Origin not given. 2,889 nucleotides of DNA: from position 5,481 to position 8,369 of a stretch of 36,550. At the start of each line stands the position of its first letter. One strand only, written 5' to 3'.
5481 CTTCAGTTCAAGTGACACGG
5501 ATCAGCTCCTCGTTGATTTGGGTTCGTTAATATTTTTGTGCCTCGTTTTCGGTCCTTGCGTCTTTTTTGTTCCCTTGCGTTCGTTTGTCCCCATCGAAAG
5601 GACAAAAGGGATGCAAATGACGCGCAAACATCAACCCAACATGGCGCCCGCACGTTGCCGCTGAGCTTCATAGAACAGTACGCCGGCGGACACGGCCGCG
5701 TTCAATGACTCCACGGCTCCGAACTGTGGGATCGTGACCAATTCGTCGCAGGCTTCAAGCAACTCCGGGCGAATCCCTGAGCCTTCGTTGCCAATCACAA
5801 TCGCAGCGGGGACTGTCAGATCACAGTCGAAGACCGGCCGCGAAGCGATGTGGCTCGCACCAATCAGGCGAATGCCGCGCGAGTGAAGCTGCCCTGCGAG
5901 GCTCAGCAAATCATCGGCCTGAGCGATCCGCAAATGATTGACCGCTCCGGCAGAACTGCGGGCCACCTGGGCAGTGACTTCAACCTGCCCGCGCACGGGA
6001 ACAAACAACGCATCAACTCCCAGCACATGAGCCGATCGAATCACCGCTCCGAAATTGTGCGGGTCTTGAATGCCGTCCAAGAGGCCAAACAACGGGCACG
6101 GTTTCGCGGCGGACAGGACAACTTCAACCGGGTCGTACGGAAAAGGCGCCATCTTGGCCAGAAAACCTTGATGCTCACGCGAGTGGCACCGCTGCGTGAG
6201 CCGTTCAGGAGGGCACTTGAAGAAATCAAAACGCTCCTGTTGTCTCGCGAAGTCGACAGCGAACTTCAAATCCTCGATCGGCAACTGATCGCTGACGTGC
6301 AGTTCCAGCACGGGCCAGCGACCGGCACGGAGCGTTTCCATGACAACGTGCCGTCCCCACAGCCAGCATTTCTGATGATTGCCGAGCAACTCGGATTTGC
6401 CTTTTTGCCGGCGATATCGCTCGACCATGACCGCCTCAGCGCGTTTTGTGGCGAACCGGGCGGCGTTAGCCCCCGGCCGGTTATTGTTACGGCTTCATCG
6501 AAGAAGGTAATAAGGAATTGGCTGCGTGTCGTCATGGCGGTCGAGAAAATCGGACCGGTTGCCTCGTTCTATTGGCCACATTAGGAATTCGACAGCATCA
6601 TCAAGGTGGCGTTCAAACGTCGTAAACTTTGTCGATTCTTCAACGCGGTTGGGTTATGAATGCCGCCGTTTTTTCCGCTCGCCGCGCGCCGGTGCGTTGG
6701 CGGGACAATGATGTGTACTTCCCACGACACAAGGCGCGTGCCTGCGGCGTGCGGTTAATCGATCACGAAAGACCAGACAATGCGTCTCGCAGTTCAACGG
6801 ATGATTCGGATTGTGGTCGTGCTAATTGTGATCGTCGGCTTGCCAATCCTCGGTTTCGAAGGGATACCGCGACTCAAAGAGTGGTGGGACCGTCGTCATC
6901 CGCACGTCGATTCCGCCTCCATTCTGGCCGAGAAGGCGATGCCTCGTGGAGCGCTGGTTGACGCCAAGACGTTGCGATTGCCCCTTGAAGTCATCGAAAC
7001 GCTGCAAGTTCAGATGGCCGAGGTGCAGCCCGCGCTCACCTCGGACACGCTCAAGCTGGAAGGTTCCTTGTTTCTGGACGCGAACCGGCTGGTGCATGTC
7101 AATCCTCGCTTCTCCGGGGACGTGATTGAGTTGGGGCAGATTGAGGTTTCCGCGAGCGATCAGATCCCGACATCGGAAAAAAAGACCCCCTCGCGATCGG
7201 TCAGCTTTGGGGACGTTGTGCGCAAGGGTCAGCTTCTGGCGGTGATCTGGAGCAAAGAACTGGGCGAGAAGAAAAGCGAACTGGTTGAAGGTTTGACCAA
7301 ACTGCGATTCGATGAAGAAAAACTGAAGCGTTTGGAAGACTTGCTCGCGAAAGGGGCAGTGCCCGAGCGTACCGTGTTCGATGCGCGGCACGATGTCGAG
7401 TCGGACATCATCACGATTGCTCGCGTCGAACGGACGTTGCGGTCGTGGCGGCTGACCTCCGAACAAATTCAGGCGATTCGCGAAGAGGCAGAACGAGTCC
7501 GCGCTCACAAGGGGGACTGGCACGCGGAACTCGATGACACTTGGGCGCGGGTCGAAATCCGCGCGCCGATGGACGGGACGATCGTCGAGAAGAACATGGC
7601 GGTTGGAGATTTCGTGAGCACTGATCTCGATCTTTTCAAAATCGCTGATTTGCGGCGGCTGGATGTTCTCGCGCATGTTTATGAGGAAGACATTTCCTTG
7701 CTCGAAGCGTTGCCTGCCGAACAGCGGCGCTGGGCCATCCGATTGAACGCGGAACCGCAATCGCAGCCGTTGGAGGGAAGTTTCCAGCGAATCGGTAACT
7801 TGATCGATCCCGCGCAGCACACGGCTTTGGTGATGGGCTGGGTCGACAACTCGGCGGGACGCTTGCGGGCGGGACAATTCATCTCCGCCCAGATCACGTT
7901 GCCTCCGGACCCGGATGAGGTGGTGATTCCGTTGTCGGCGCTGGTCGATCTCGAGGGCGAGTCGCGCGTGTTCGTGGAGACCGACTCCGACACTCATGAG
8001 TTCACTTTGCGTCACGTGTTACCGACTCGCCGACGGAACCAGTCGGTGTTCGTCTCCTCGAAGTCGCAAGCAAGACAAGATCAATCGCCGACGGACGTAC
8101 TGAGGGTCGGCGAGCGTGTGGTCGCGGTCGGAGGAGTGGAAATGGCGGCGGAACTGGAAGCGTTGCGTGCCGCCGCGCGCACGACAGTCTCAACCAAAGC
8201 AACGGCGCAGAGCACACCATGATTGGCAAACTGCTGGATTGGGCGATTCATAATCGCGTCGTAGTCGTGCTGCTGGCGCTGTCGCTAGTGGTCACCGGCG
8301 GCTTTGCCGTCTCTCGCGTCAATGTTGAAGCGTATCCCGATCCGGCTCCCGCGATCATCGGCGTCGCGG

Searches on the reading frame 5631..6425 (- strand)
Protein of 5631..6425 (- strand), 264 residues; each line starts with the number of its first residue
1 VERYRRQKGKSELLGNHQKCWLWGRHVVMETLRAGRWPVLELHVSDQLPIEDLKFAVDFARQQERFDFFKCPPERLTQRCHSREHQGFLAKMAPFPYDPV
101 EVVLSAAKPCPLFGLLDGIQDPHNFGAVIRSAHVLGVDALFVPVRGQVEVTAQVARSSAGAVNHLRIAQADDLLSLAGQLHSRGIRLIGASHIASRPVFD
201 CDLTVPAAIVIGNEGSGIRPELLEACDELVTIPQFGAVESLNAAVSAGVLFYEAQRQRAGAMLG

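Call 46: search_protein_families(library=pfam, proteins=[window:5631-6425:-], max_evalue=0.001)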
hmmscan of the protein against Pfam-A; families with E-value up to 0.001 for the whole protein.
window:5631-6425:- (264 aa): 2 families
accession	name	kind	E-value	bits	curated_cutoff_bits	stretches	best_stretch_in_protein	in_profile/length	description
PF00588.24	SpoU_methylase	-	1.1e-36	126.5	29.7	1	115-252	5-142/142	SpoU rRNA Methylase family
PF08032.17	SpoU_sub_bind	-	2.2e-06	28.4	22.8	1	21-97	1-75/76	RNA 2'-O ribose methyltransferase substrate binding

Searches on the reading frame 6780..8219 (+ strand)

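Call 46: search_protein_families(library=pfam, proteins=[window:6780-8219:+], max_evalue=0.001)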
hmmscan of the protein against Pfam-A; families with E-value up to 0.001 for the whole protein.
window:6780-8219:+ (480 aa): 2 families
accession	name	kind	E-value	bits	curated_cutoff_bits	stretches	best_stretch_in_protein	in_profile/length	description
PF16576.10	HlyD_D23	-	1.6e-22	80.3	30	1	142-367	37-213/214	Barrel-sandwich domain of CusB or HlyD membrane-fusion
PF13437.12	HlyD_3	-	4.7e-12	47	22.2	1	260-350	2-88/106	HlyD family secretion protein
